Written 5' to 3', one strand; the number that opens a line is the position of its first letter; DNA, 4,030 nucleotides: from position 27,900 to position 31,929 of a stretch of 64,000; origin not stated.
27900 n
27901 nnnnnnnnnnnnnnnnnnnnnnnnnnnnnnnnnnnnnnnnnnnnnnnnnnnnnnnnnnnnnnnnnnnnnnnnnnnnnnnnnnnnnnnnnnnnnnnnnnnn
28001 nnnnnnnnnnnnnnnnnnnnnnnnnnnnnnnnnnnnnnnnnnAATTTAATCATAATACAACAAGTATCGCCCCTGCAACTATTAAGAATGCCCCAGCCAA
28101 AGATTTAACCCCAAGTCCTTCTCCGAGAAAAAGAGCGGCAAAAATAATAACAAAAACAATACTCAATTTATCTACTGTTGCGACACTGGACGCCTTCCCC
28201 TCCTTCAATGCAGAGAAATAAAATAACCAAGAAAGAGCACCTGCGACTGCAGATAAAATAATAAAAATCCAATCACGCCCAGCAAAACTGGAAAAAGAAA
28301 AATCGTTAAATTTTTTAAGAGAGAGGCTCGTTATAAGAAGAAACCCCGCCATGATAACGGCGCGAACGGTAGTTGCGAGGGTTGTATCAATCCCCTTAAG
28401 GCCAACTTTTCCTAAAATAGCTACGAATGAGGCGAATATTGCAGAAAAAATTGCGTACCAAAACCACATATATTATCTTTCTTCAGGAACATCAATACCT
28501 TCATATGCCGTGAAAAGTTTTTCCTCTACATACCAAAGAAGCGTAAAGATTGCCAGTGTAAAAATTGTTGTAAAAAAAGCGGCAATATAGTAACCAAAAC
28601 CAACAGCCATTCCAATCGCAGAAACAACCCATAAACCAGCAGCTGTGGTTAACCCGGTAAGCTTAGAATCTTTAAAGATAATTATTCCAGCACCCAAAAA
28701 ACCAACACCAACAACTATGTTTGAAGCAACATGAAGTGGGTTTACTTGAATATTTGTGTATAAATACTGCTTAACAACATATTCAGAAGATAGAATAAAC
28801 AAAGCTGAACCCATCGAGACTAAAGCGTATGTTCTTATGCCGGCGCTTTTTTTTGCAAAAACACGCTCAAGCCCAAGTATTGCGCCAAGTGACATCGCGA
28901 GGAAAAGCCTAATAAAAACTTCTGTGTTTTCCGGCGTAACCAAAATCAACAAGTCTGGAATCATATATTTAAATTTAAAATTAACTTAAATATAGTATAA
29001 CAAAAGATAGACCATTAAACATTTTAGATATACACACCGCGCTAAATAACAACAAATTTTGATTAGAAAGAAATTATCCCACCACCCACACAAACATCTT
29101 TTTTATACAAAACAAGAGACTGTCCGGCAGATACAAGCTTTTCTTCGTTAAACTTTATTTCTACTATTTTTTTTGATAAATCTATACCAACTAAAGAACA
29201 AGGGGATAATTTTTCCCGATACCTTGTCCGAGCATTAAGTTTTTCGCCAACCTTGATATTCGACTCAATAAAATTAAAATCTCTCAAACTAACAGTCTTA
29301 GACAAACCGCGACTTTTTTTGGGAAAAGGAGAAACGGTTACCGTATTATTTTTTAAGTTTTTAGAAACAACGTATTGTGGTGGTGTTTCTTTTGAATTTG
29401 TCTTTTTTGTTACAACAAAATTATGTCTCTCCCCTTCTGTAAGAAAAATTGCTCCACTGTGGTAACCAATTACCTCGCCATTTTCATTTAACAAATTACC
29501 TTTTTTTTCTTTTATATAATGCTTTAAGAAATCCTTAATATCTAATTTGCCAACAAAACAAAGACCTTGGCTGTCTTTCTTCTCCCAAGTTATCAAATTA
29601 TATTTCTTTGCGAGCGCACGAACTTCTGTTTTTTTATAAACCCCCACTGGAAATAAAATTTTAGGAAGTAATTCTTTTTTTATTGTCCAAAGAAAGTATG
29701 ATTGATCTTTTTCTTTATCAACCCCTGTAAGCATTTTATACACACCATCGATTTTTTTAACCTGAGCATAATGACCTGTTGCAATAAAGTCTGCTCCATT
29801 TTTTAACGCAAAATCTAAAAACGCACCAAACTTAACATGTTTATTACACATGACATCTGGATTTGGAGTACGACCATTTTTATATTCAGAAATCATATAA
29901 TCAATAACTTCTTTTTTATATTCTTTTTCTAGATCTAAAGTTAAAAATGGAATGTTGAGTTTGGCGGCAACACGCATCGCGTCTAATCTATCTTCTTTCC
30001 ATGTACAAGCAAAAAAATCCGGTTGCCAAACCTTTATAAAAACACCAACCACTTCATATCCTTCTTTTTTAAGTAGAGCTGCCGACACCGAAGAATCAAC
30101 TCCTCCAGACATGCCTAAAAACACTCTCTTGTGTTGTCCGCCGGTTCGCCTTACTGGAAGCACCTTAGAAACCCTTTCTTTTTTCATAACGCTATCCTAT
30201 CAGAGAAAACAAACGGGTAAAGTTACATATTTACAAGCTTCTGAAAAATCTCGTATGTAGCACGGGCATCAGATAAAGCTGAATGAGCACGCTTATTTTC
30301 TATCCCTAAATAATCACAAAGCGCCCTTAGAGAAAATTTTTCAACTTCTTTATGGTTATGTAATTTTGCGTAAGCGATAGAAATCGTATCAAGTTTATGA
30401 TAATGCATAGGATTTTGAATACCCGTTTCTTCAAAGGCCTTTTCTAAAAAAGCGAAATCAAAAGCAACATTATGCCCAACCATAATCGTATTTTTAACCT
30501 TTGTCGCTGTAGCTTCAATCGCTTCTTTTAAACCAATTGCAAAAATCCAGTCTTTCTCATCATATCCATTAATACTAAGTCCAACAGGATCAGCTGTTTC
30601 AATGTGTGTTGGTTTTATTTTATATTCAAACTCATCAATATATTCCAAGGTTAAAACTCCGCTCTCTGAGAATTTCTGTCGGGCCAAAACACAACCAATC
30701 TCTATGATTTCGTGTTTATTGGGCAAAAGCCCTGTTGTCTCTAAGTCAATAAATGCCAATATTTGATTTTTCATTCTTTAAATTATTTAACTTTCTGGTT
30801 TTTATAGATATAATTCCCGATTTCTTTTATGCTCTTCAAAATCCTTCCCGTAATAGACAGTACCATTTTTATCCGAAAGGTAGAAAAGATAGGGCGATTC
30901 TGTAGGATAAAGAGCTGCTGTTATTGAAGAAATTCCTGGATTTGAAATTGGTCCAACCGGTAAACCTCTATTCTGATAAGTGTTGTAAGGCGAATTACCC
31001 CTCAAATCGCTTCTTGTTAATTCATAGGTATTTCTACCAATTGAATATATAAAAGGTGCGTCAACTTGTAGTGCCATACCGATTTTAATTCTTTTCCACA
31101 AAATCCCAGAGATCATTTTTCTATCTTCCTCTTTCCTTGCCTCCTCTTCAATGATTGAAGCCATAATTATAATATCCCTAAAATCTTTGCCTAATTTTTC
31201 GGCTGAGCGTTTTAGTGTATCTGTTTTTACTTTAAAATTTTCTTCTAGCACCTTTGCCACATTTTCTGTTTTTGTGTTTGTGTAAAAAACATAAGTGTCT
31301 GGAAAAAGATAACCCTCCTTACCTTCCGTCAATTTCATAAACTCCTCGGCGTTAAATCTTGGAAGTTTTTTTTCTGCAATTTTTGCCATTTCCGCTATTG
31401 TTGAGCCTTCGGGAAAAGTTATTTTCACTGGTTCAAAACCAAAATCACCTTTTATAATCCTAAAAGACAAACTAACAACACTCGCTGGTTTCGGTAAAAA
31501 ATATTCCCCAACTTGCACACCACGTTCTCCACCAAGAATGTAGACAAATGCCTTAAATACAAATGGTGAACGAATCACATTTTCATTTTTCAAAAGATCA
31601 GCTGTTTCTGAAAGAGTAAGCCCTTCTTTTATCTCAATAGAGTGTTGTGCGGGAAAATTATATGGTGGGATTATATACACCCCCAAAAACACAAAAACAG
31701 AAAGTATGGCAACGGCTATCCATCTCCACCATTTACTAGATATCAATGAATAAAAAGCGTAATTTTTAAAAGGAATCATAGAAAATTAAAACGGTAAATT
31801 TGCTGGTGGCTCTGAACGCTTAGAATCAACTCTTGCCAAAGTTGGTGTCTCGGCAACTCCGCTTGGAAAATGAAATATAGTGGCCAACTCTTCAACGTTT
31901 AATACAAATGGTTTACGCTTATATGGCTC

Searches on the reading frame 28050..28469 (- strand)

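Call 48: search_protein_families(library=pfam, proteins=[window:28050-28469:-], max_evalue=0.001)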
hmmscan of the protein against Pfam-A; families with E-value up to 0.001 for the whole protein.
window:28050-28469:- (139 aa): 1 family
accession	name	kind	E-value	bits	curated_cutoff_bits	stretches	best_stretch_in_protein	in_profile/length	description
PF00892.27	EamA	-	5.9e-20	72.4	28.2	1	2-138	3-134/135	EamA-like transporter family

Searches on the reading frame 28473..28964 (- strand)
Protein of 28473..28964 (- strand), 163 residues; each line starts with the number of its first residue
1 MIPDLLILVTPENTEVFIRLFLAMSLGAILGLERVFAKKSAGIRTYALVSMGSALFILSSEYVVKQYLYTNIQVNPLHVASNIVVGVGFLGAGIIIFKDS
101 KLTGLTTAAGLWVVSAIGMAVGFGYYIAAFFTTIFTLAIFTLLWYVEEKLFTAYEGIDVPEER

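Call 48: search_protein_families(library=pfam, proteins=[window:28473-28964:-], max_evalue=0.001)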
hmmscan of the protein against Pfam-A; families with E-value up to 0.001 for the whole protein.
window:28473-28964:- (163 aa): 1 family
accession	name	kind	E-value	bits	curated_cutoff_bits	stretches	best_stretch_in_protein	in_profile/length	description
PF02308.21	MgtC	-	3.9e-34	118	31.4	1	20-147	1-119/121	MgtC family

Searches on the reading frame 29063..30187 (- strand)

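Call 48: search_protein_families(library=pfam, proteins=[window:29063-30187:-], max_evalue=0.001)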
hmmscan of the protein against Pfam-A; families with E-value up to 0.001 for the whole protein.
window:29063-30187:- (374 aa): 5 families
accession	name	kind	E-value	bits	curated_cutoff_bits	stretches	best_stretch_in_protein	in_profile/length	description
PF03054.22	tRNA_Me_trans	-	1.7e-75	253.6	20.6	1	20-214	1-202/202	tRNA methyl transferase HUP domain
PF20259.3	tRNA_Me_trans_M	-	1.6e-13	50.4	27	1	218-286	1-65/66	tRNA methyl transferase PRC-barrel domain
PF20258.4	tRNA_Me_trans_C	-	7.7e-11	42.6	20.6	1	297-372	2-77/77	Aminomethyltransferase beta-barrel domain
PF02540.23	NAD_synthase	-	4e-06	26.6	21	1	19-91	18-86/242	NAD synthase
PF00764.25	Arginosuc_synth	-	6.2e-05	23.5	27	1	21-98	1-73/162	Arginosuccinate synthase N-terminal HUP domain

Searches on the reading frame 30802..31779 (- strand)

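Call 48: search_protein_families(library=pfam, proteins=[window:30802-31779:-], max_evalue=0.001)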
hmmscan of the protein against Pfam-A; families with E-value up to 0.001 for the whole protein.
window:30802-31779:- (325 aa): 1 family
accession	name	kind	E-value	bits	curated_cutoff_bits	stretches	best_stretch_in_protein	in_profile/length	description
PF02618.21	YceG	-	2.7e-71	240.7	32.4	1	48-321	1-273/275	YceG-like family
